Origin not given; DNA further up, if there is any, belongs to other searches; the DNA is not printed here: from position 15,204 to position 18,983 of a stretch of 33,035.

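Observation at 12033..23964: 12-kb co-directional membrane-remodelling supercluster: YjfI, PspA, NfeD/YqiJ, flotillin, Gly-zipper, giant AAA ATPase, rhomboid, Zn-ribbon, TerB-like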

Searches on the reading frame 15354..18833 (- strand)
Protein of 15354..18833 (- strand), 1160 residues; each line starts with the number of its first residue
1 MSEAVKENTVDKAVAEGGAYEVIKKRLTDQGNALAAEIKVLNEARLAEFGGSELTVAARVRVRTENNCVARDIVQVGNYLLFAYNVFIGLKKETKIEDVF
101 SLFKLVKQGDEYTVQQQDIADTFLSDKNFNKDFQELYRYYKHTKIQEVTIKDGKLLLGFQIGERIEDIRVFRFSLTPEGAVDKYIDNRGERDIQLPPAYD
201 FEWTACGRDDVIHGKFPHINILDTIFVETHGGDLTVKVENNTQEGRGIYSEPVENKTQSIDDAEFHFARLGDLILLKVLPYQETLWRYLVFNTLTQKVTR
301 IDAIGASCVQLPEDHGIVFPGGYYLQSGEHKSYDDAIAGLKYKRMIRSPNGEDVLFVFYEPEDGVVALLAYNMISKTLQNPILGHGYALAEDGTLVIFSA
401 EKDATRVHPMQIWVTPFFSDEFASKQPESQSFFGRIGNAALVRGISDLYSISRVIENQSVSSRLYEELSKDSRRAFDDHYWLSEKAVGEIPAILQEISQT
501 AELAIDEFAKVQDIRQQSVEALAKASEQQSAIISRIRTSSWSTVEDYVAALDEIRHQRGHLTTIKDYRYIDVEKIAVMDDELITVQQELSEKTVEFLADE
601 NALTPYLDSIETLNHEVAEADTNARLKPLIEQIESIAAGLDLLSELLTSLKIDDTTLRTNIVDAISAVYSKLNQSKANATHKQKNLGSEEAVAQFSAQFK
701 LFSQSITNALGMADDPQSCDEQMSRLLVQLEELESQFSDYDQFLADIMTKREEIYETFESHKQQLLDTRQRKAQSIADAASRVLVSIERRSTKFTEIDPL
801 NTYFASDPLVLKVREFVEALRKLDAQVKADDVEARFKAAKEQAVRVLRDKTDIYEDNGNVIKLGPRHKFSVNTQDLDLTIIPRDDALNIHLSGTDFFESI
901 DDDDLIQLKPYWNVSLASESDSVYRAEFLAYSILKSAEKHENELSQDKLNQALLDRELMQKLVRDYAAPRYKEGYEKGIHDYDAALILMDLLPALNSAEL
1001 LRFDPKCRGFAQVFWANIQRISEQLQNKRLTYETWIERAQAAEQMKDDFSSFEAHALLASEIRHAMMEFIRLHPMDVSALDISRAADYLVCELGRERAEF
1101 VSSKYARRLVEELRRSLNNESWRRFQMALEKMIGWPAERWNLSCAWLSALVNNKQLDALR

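Call 71: predict_structure(alignment_id=A4)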
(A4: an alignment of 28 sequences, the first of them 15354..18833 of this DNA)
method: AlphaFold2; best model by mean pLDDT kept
length: 1160 residues; sequences in the alignment: 28
mean_pLDDT: 67.7   pTM: 0.30
mean pLDDT of the five models: 67.7, 62.2, 61.7, 61.5, 60.7
residues with pLDDT >= 90: 47; 70-90: 584; 50-70: 280; < 50: 249
segments of 3 or more residues with pLDDT < 50: 1-17, 48-56, 188-199, 335-342, 344-364, 370-383, 402-407, 420-484, 687-691, 789-806, 822-827, 846-878, 910-923, 997-1001, 1027-1029
pLDDT, mean of each block of 10 residues (from residue 1): 41 50 69 71 53 47 61 80 72 77 77 79 84 79 76 79 66 74 60 32 80 82 85 82 70 77 85 87 84 87 65 60 74 51 47 45 47 37 51 56 47 52 44 38 45 35 38 36 55 69 60 75 89 81 78 86 81 88 87 81 79 81 72 77 71 74 79 75 51 66 79 78 85 72 78 85 78 64 54 40 47 59 48 59 49 33 34 43 58 59 56 37 66 80 78 85 84 66 85 58 75 87 60 86 81 87 90 86 89 77 68 75 82 84 85 74
secondary structure, 60 per line:
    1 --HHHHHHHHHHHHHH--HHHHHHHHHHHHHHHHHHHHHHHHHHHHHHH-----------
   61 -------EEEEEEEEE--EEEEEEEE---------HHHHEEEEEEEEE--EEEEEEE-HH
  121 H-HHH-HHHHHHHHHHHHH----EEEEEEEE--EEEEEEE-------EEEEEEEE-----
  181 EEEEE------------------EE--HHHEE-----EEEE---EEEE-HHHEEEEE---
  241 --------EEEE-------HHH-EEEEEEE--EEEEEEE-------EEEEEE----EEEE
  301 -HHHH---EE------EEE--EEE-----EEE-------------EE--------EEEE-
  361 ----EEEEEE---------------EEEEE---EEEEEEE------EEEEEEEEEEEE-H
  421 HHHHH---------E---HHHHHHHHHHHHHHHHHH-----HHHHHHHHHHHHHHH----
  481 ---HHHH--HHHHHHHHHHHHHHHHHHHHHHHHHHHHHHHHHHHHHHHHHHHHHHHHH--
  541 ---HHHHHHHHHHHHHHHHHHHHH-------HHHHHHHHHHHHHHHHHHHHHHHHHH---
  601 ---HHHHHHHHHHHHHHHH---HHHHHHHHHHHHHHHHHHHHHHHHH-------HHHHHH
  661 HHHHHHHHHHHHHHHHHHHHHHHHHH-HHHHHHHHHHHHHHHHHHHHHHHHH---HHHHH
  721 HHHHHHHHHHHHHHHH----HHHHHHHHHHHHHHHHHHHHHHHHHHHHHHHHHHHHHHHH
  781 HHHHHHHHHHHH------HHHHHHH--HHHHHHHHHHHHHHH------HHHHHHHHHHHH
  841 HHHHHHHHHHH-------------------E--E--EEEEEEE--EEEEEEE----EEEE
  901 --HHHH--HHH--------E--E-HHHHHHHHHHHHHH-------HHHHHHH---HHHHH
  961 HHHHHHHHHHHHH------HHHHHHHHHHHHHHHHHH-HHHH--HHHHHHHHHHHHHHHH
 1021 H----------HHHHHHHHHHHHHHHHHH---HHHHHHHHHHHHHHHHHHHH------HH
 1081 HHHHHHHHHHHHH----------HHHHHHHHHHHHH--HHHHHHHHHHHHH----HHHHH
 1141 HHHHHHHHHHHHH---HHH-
elements in order (helices of 4 or more, strands of 3 or more residues): H3-16 H19-49 E68-76 E79-86 H96-99 E100-108 E111-117 H127-139 E144-151 E154-160 E168-175 E181-185 E218-221 E225-228 E233-237 E249-252 E264-270 E273-279 E287-292 E297-300 H302-305 E317-319 E322-324 E330-332 E356-359 E365-370 E386-390 E394-400 E407-418 H420-425 H439-456 H462-476 H484-487 H490-538 H544-564 H572-597 H604-619 H623-647 H655-686 H688-712 H716-736 H741-792 H799-805 H808-822 H829-851 E877-883 E886-892 E897-900 H903-906 H925-938 H946-952 H956-973 H980-997 H999-1002 H1005-1021 H1032-1049 H1053-1072 H1079-1093 H1104-1116 H1119-1131 H1136-1153

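Call 74: fold_search(model_id=the predicted structure, library=pdb)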
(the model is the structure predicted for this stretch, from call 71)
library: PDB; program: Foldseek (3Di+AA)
matches with E <= 10: 379; with E <= 0.001: 6
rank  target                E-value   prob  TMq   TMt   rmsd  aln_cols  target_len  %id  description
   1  8f5o_F                3.6e-05  0.89  0.08  0.09  29.4       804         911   10  Structure of Leishmania tarentolae IFT-A (state 1) (released 2022-12-21)
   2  9a2d_C                7.5e-05  0.47  0.06  0.06  38.7       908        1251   11  Modeling of the ciliary Intraflagellar transport-A complex (released 2024-05-10)
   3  7tbk_A5               1.3e-04  0.60  0.08  0.08  49.1      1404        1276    9  Composite structure of the dilated human nuclear pore complex (NPC) symmetric core generated with a 37A in situ cryo- (released 2022-06-15)
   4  7tbl_A5               1.9e-04  0.60  0.08  0.08  48.7      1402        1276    9  Composite structure of the human nuclear pore complex (NPC) cytoplasmic face generated with a 12A cryo-ET map of the  (released 2022-06-22)
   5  7k58_C                4.3e-04  0.38  0.07  0.03  68.2      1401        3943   11  Structure of outer-arm dyneins bound to microtubule with microtubule binding state 1(MTBS-1) (released 2021-09-29)
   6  8j07_i8               5.8e-04  0.51  0.08  0.07  48.2      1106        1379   10  96nm repeat of human respiratory doublet microtubule and associated axonemal complexes (released 2023-07-26)
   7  7k5b_C                1.1e-03  0.35  0.08  0.04  68.5      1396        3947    9  Structure of outer-arm dynein bound to microtubule doublet in microtubule binding state 2 (MTBS-2) (released 2021-09-29)
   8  8qx8_B                1.4e-03  0.41  0.08  0.10  40.4       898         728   10  Endosomal membrane tethering complex CORVET (released 2024-07-03)
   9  5ods_C                1.7e-03  0.28  0.05  0.08  30.4       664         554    8  Structure of a phosphoprotein-protein complex (released 2018-03-14)
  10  5ods_B                2.1e-03  0.60  0.08  0.14  25.8       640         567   10  Structure of a phosphoprotein-protein complex (released 2018-03-14)
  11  5ods_A                4.3e-03  0.30  0.07  0.11  27.8       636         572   12  Structure of a phosphoprotein-protein complex (released 2018-03-14)
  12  6yai_E                5.6e-03  0.38  0.07  0.10  32.7       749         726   10  Clathrin with bound beta2 appendage of AP2 (released 2020-07-29)
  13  5ods_D                5.9e-03  0.33  0.07  0.11  28.5       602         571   10  Structure of a phosphoprotein-protein complex (released 2018-03-14)
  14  8b9a_H                7.6e-03  0.57  0.09  0.17  24.7       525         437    9  S. cerevisiae replisome + Ctf4, bound by pol alpha primase. Complex engaged with a fork DNA substrate containing a 60  (released 2023-08-09)
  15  3iun                  8.7e-03  0.44  0.07  0.10  22.0       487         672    9  apPEP_D622N opened state (released 2010-05-05)
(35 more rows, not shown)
